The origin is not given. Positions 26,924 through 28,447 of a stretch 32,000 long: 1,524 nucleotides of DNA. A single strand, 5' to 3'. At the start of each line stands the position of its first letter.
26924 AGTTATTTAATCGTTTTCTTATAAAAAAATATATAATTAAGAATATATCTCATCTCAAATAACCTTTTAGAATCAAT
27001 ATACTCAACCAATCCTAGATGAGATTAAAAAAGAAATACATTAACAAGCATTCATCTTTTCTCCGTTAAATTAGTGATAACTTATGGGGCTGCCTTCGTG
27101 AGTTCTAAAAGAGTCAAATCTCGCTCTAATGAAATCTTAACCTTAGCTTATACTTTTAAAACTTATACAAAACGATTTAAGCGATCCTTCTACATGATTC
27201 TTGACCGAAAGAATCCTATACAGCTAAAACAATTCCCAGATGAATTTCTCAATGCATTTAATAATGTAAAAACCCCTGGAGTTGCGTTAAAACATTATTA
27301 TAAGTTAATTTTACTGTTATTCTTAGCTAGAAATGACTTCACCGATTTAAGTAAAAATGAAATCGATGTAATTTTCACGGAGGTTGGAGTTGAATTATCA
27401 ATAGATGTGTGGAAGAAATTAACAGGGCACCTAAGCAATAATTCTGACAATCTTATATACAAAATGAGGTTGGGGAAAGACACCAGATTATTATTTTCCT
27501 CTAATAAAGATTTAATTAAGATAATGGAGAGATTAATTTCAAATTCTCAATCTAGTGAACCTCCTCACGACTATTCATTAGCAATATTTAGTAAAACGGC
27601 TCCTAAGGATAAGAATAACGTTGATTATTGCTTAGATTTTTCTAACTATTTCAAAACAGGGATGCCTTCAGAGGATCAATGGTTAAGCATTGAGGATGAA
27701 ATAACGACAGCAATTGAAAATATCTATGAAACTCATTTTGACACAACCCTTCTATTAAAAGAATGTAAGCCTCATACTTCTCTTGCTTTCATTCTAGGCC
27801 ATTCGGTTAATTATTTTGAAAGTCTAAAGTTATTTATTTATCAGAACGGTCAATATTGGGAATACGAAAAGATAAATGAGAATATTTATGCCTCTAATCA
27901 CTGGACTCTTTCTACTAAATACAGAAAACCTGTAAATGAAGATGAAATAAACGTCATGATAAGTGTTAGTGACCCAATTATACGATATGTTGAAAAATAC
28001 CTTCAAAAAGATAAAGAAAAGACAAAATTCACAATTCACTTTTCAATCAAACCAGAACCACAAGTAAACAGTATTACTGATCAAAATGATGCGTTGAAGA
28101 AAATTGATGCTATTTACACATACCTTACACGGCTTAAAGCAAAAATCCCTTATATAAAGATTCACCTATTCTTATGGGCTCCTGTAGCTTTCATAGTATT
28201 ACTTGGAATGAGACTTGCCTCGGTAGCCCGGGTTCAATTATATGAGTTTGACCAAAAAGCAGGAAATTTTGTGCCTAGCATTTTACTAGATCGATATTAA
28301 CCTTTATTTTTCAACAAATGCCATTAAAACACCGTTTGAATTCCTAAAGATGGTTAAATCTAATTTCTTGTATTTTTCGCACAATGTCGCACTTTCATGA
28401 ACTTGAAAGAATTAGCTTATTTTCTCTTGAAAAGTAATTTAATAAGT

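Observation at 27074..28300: Orphan SAVED-like sensor protein with an unknown N-terminal output domain and no nucleotide cyclase nearby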

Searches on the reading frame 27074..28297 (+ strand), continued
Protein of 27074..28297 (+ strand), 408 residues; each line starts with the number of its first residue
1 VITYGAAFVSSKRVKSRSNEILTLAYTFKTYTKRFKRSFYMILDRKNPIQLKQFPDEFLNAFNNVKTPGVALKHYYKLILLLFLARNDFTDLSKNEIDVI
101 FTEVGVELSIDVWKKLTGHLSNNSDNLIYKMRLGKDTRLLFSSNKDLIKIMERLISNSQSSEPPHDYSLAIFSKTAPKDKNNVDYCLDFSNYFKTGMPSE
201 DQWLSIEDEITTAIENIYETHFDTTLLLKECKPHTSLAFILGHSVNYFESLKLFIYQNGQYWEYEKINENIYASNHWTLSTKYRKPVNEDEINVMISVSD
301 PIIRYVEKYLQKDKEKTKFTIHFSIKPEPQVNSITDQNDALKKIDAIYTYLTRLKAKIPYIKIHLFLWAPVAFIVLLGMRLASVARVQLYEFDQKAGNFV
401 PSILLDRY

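Call 71: fold_search(model_id=the predicted structure, library=pdb)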
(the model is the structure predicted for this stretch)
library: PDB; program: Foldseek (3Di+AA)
matches with E <= 10: 610; with E <= 0.001: 74
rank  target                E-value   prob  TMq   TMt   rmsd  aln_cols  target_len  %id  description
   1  6vm6_A                7.5e-11  1.00  0.43  0.40  16.5       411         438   16  Structure of Acinetobacter baumannii Cap4 SAVED/CARF-domain containing receptor with the cyclic trinucleotide 2'3'3'-c (released 2020-06-17)
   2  6wam_A                3.5e-10  1.00  0.40  0.38  16.7       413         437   18  Structure of Acinetobacter baumannii Cap4 SAVED/CARF-domain containing receptor (released 2020-06-17)
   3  6vm6_F                3.7e-10  1.00  0.42  0.39  11.6       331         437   18  Structure of Acinetobacter baumannii Cap4 SAVED/CARF-domain containing receptor with the cyclic trinucleotide 2'3'3'-c (released 2020-06-17)
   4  6wam_F                5.2e-10  1.00  0.40  0.38  12.0       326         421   18  Structure of Acinetobacter baumannii Cap4 SAVED/CARF-domain containing receptor (released 2020-06-17)
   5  6wan_D                5.2e-10  1.00  0.42  0.39  16.6       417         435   17  Structure of Acinetobacter baumannii Cap4 SAVED/CARF-domain containing receptor with the cyclic trinucleotide 3'3'3'-c (released 2020-06-17)
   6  6vm6_C                7.0e-10  1.00  0.42  0.40  11.5       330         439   18  Structure of Acinetobacter baumannii Cap4 SAVED/CARF-domain containing receptor with the cyclic trinucleotide 2'3'3'-c (released 2020-06-17)
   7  6vm6_E                8.3e-10  1.00  0.41  0.39  11.0       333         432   19  Structure of Acinetobacter baumannii Cap4 SAVED/CARF-domain containing receptor with the cyclic trinucleotide 2'3'3'-c (released 2020-06-17)
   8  6wam_E                8.3e-10  1.00  0.40  0.39  16.9       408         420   16  Structure of Acinetobacter baumannii Cap4 SAVED/CARF-domain containing receptor (released 2020-06-17)
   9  6vm6_B                8.8e-10  1.00  0.44  0.41  16.6       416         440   17  Structure of Acinetobacter baumannii Cap4 SAVED/CARF-domain containing receptor with the cyclic trinucleotide 2'3'3'-c (released 2020-06-17)
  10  6wan_F                9.9e-10  1.00  0.39  0.38  12.5       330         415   18  Structure of Acinetobacter baumannii Cap4 SAVED/CARF-domain containing receptor with the cyclic trinucleotide 3'3'3'-c (released 2020-06-17)
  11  6wam_B                1.1e-09  1.00  0.41  0.39  16.8       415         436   18  Structure of Acinetobacter baumannii Cap4 SAVED/CARF-domain containing receptor (released 2020-06-17)
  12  6vm5                  5.8e-09  1.00  0.39  0.38  17.1       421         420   17  Structure of Moraxella osloensis Cap4 SAVED/CARF-domain containing receptor (released 2020-06-17)
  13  7yib                  6.9e-09  1.00  0.42  0.36  17.1       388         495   15  Crystal structure of wild-type Cap4 SAVED domain-containing receptor from Enterobacter cloacae (released 2023-05-31)
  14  7yia                  1.9e-08  1.00  0.42  0.36  17.0       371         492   17  Crystal structure of K74A mutant of Cap4 SAVED domain-containing receptor from Enterobacter cloacae (released 2023-05-31)
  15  8fm1_L                9.1e-08  1.00  0.34  0.38   7.6       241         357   16  Structure of CBASS Cap5 from Pseudomonas syringae in the absence of a ligand (apo form dimer) (released 2024-02-07)
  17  9r8s_A                1.2e-07  1.00  0.33  0.53   5.4       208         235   18  A viral SAVED protein with ring nuclease activity subverts type III CRISPR defence (released 2025-07-02)
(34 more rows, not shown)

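Call 99: find_related_loci(query=A5, collection=viral_contigs, flank=5000)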
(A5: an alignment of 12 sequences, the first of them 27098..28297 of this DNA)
Query A5 (400 aa) in viral_contigs; peptide patterns used: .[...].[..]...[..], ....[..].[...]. (x = any residue, [..] = any of these).
200 stretches matched a pattern, but none encodes a relative of the query by tblastn (E <= 1e-3).

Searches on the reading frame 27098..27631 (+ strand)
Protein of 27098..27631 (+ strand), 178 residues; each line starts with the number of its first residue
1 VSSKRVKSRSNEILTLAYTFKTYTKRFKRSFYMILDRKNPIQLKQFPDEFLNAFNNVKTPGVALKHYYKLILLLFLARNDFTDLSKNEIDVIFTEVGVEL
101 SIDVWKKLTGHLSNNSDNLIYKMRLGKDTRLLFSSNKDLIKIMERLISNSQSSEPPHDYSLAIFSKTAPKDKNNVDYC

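Call 39: search_protein_representatives(alignment_id=A2)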
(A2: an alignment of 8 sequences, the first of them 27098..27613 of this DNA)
Query: 8 sequences, 172 profile positions. Proteins with E-value up to 0.001 (for the whole library): 3; up to 1e-10: 3; up to 1e-30: 3. The best 3 are listed.
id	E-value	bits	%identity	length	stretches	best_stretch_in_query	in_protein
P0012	4.9e-88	309.8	-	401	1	1-172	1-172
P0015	9.8e-40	152.5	-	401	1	1-166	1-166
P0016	2.3e-31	125.3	-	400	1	4-172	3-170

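Call 42: find_encoding_contigs(protein=P0015, flank=10000, max_places=3)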
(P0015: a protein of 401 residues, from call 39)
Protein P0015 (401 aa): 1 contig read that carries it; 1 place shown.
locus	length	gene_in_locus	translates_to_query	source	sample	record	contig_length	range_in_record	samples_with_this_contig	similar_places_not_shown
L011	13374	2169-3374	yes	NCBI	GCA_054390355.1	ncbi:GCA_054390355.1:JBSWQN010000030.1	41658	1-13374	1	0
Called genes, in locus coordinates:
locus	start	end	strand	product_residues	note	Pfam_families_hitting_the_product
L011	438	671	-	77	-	-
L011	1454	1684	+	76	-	PF00125:Histone (weak), PF00808:CBFD_NFYB_HMF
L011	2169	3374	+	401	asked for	PF18145:SAVED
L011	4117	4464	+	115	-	-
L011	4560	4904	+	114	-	-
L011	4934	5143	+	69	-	-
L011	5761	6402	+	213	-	PF18735:HEPN_RiboL-PSP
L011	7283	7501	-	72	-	-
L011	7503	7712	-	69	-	-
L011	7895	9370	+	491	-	PF01979:Amidohydro_1, PF07969:Amidohydro_3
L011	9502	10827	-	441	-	-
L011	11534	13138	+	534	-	PF00890:FAD_binding_2, PF02910:Succ_DH_flav_C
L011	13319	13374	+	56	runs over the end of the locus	-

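Call 43: find_encoding_contigs(protein=P0016, flank=10000, max_places=3)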
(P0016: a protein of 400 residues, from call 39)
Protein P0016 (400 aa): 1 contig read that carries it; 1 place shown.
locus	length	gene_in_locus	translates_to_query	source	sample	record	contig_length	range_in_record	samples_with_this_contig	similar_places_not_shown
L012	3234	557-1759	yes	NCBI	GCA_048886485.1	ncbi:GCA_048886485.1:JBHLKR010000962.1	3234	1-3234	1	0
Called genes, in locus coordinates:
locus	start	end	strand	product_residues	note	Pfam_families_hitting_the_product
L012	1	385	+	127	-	?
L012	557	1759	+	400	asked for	PF18145:SAVED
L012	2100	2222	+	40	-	-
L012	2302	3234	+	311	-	PF01073:3Beta_HSD, PF01370:Epimerase, PF02719:Polysacc_synt_2, PF04321:RmlD_sub_bind, PF16363:GDP_Man_Dehyd, PF07993:NAD_binding_4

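Call 51: search_protein_families(library=pfam, alignment_id=A6, max_evalue=10)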
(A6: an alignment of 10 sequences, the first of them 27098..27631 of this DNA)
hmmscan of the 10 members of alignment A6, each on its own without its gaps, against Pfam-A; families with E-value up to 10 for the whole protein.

A. member 1, window:27098-27631:+ (178 aa): 2 families
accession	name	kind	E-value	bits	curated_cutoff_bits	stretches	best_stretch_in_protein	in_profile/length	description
PF22871.2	AimR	-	0.029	14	26.7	1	4-68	78-141/309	AimR transcriptional regulator-like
PF03859.21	CG-1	-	0.12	12.6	23.5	1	4-43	71-110/116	CG-1 domain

B. families by the number of members that match (of 10 scanned): 8 families
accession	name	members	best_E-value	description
PF00249.37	Myb_DNA-binding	1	0.0026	Myb-like DNA-binding domain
PF13921.12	Myb_DNA-bind_6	1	0.011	Myb-like DNA-binding domain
PF05794.18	Tcp11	1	0.021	T-complex protein 11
PF22871.2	AimR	1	0.029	AimR transcriptional regulator-like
PF23428.2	DUF7115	1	0.039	Domain of unknown function (DUF7115)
PF10390.15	ELL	1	0.062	RNA polymerase II elongation factor ELL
PF03859.21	CG-1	1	0.12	CG-1 domain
PF24732.2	ParE_like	1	0.16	ParE-like toxin domain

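Call 62: predict_structure(alignment_id=A6)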
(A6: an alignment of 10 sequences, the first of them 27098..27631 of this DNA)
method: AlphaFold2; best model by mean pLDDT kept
length: 178 residues; sequences in the alignment: 10
mean_pLDDT: 81.1   pTM: 0.75
mean pLDDT of the five models: 81.1, 80.4, 80.3, 77.6, 75.5
residues with pLDDT >= 90: 101; 70-90: 36; 50-70: 11; < 50: 30
segments of 3 or more residues with pLDDT < 50: 151-178
pLDDT, mean of each block of 10 residues (from residue 1): 58 89 92 92 87 94 94 89 84 89 92 94 89 94 85 45 44 38
secondary structure, 60 per line:
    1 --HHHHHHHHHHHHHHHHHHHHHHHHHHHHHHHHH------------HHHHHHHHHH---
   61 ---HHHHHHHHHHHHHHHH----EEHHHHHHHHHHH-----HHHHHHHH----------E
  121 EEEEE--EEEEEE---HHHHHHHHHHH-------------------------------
elements in order: H3-35 H48-57 H64-79 H86-96 H102-109 E120-125 E128-133 H137-147

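Call 66: fold_search(model_id=the predicted structure, library=pdb)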
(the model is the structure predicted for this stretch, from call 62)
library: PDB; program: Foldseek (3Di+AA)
matches with E <= 10: 343; with E <= 0.001: 0
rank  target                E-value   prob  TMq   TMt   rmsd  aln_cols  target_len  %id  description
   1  4k2e_A                1.4e-01  0.85  0.33  0.54   4.2       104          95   17  HlyU from Vibrio cholerae N16961 (released 2014-04-30)
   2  4omz_B                1.8e-01  0.60  0.28  0.44   5.4       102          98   19  Crystal Structure of NolR from Sinorhizobium fredii (released 2014-04-16)
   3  6o8n_B                2.4e-01  0.80  0.33  0.54   4.5       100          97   13  Crystal Structure of C9S tetrasulfide state of Sulfide-responsive transcriptional repressor (SqrR) from Rhodobacter ca (released 2020-04-01)
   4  6o8k                  2.5e-01  0.72  0.31  0.52   4.9       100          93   13  Crystal Structure of apo and reduced Sulfide-responsive transcriptional repressor (SqrR) from Rhodobacter capsulatus. (released 2020-04-01)
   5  1smt_A                2.5e-01  0.57  0.28  0.44   5.3        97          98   12  SMTB REPRESSOR FROM SYNECHOCOCCUS PCC7942 (released 1997-12-03)
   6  1r23_A                2.8e-01  0.54  0.28  0.42   5.3       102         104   12  Crystal structure of the cyanobacterial metallothionein repressor SmtB in the Zn1-form (one Zn(II) per dimer) (released 2004-05-18)
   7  2kko_MODEL_1_A        2.8e-01  0.41  0.28  0.39   5.4        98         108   14  Solution NMR structure of the homodimeric winged helix-turn-helix DNA-binding domain (fragment 1-100) Mb0332 f (released 2009-08-11)
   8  1r22_B                3.2e-01  0.51  0.30  0.49   5.6       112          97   15  Crystal structure of the cyanobacterial metallothionein repressor SmtB (C14S/C61S/C121S mutant) in the Zn2alpha5-form (released 2004-05-18)
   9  1smt_B                3.4e-01  0.47  0.28  0.43   5.3       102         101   12  SMTB REPRESSOR FROM SYNECHOCOCCUS PCC7942 (released 1997-12-03)
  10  1r1t_B                3.4e-01  0.38  0.26  0.40   5.7       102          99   11  Crystal structure of the cyanobacterial metallothionein repressor SmtB in the apo-form (released 2004-05-18)
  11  2co5_B                3.6e-01  0.66  0.30  0.50   4.0        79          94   20  F93 FROM STIV, a winged-helix DNA-binding protein (released 2006-05-31)
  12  1r1u_B                3.6e-01  0.44  0.29  0.48   5.4       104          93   12  Crystal structure of the metal-sensing transcriptional repressor CzrA from Staphylococcus aureus in the apo-form (released 2004-05-18)
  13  6o8n_A                4.1e-01  0.54  0.30  0.48   5.0        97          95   12  Crystal Structure of C9S tetrasulfide state of Sulfide-responsive transcriptional repressor (SqrR) from Rhodobacter ca (released 2020-04-01)
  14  1r23_B                4.1e-01  0.44  0.28  0.44   5.4       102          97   12  Crystal structure of the cyanobacterial metallothionein repressor SmtB in the Zn1-form (one Zn(II) per dimer) (released 2004-05-18)
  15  3pqk_B                4.3e-01  0.38  0.30  0.45   5.7       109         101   14  Crystal Structure of the transcriptional repressor BigR from Xylella fastidiosa (released 2011-06-01)
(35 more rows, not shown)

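Call 70: fold_search(model_id=the predicted structure, library=viral)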
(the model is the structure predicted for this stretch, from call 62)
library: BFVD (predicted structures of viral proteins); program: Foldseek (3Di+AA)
matches with E <= 10: 315; with E <= 0.001: 0
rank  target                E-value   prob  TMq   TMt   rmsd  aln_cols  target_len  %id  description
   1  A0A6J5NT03            1.2e-01  0.51  0.27  0.40   7.1       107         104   19  Uncharacterized protein [uncultured Caudovirales phage]
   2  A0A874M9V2            2.1e-01  0.54  0.33  0.45   6.1       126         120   15  Uncharacterized protein [Synechococcus phage S-SRP01]
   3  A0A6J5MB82            2.7e-01  0.20  0.25  0.15  16.3       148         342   16  Uncharacterized protein [uncultured Caudovirales phage]
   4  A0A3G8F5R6            3.2e-01  0.57  0.27  0.37   5.0        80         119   16  (no name in the UniProt tables at hand)
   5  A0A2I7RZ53            3.4e-01  0.84  0.32  0.57   3.3        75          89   16  (no name in the UniProt tables at hand)
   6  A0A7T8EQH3            3.4e-01  0.51  0.34  0.46   5.6       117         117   14  Uncharacterized protein [Erwinia phage pEa_SNUABM_5]
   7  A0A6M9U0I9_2          3.8e-01  0.08  0.17  0.05  14.3       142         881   14  Uncharacterized protein [Drosophila-associated filamentous virus]
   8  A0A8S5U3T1            4.3e-01  0.38  0.26  0.43   5.4        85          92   18  Ferric uptake regulation protein [Myoviridae sp. cttp71]
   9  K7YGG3                4.3e-01  0.03  0.12  0.11  18.2       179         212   15  Putative Sel1-like repeat-containing protein [Megavirus courdo11]
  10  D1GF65                4.5e-01  0.28  0.34  0.32   6.9       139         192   14  Uncharacterized protein [Sulfolobus spindle-shaped virus 7]
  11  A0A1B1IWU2            4.8e-01  0.20  0.30  0.22  14.1       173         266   10  (no name in the UniProt tables at hand)
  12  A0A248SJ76            4.8e-01  0.05  0.17  0.12  18.4       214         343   10  (no name in the UniProt tables at hand)
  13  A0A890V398            6.5e-01  0.23  0.24  0.37   6.6        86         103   17  (no name in the UniProt tables at hand)
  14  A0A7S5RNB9            7.3e-01  0.18  0.27  0.18  15.9       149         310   10  (no name in the UniProt tables at hand)
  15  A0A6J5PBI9            7.7e-01  0.33  0.30  0.46   4.6        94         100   14  Helix-turn-helix domain containing protein [uncultured Caudovirales phage]
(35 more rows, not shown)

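Call 87: search_solved_structures(query=A6, max_evalue=10, show_alignments=3)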
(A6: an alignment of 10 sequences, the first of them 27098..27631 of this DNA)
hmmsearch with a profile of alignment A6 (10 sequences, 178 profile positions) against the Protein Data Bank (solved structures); distinct sequences matched with E-value up to 10: 0.
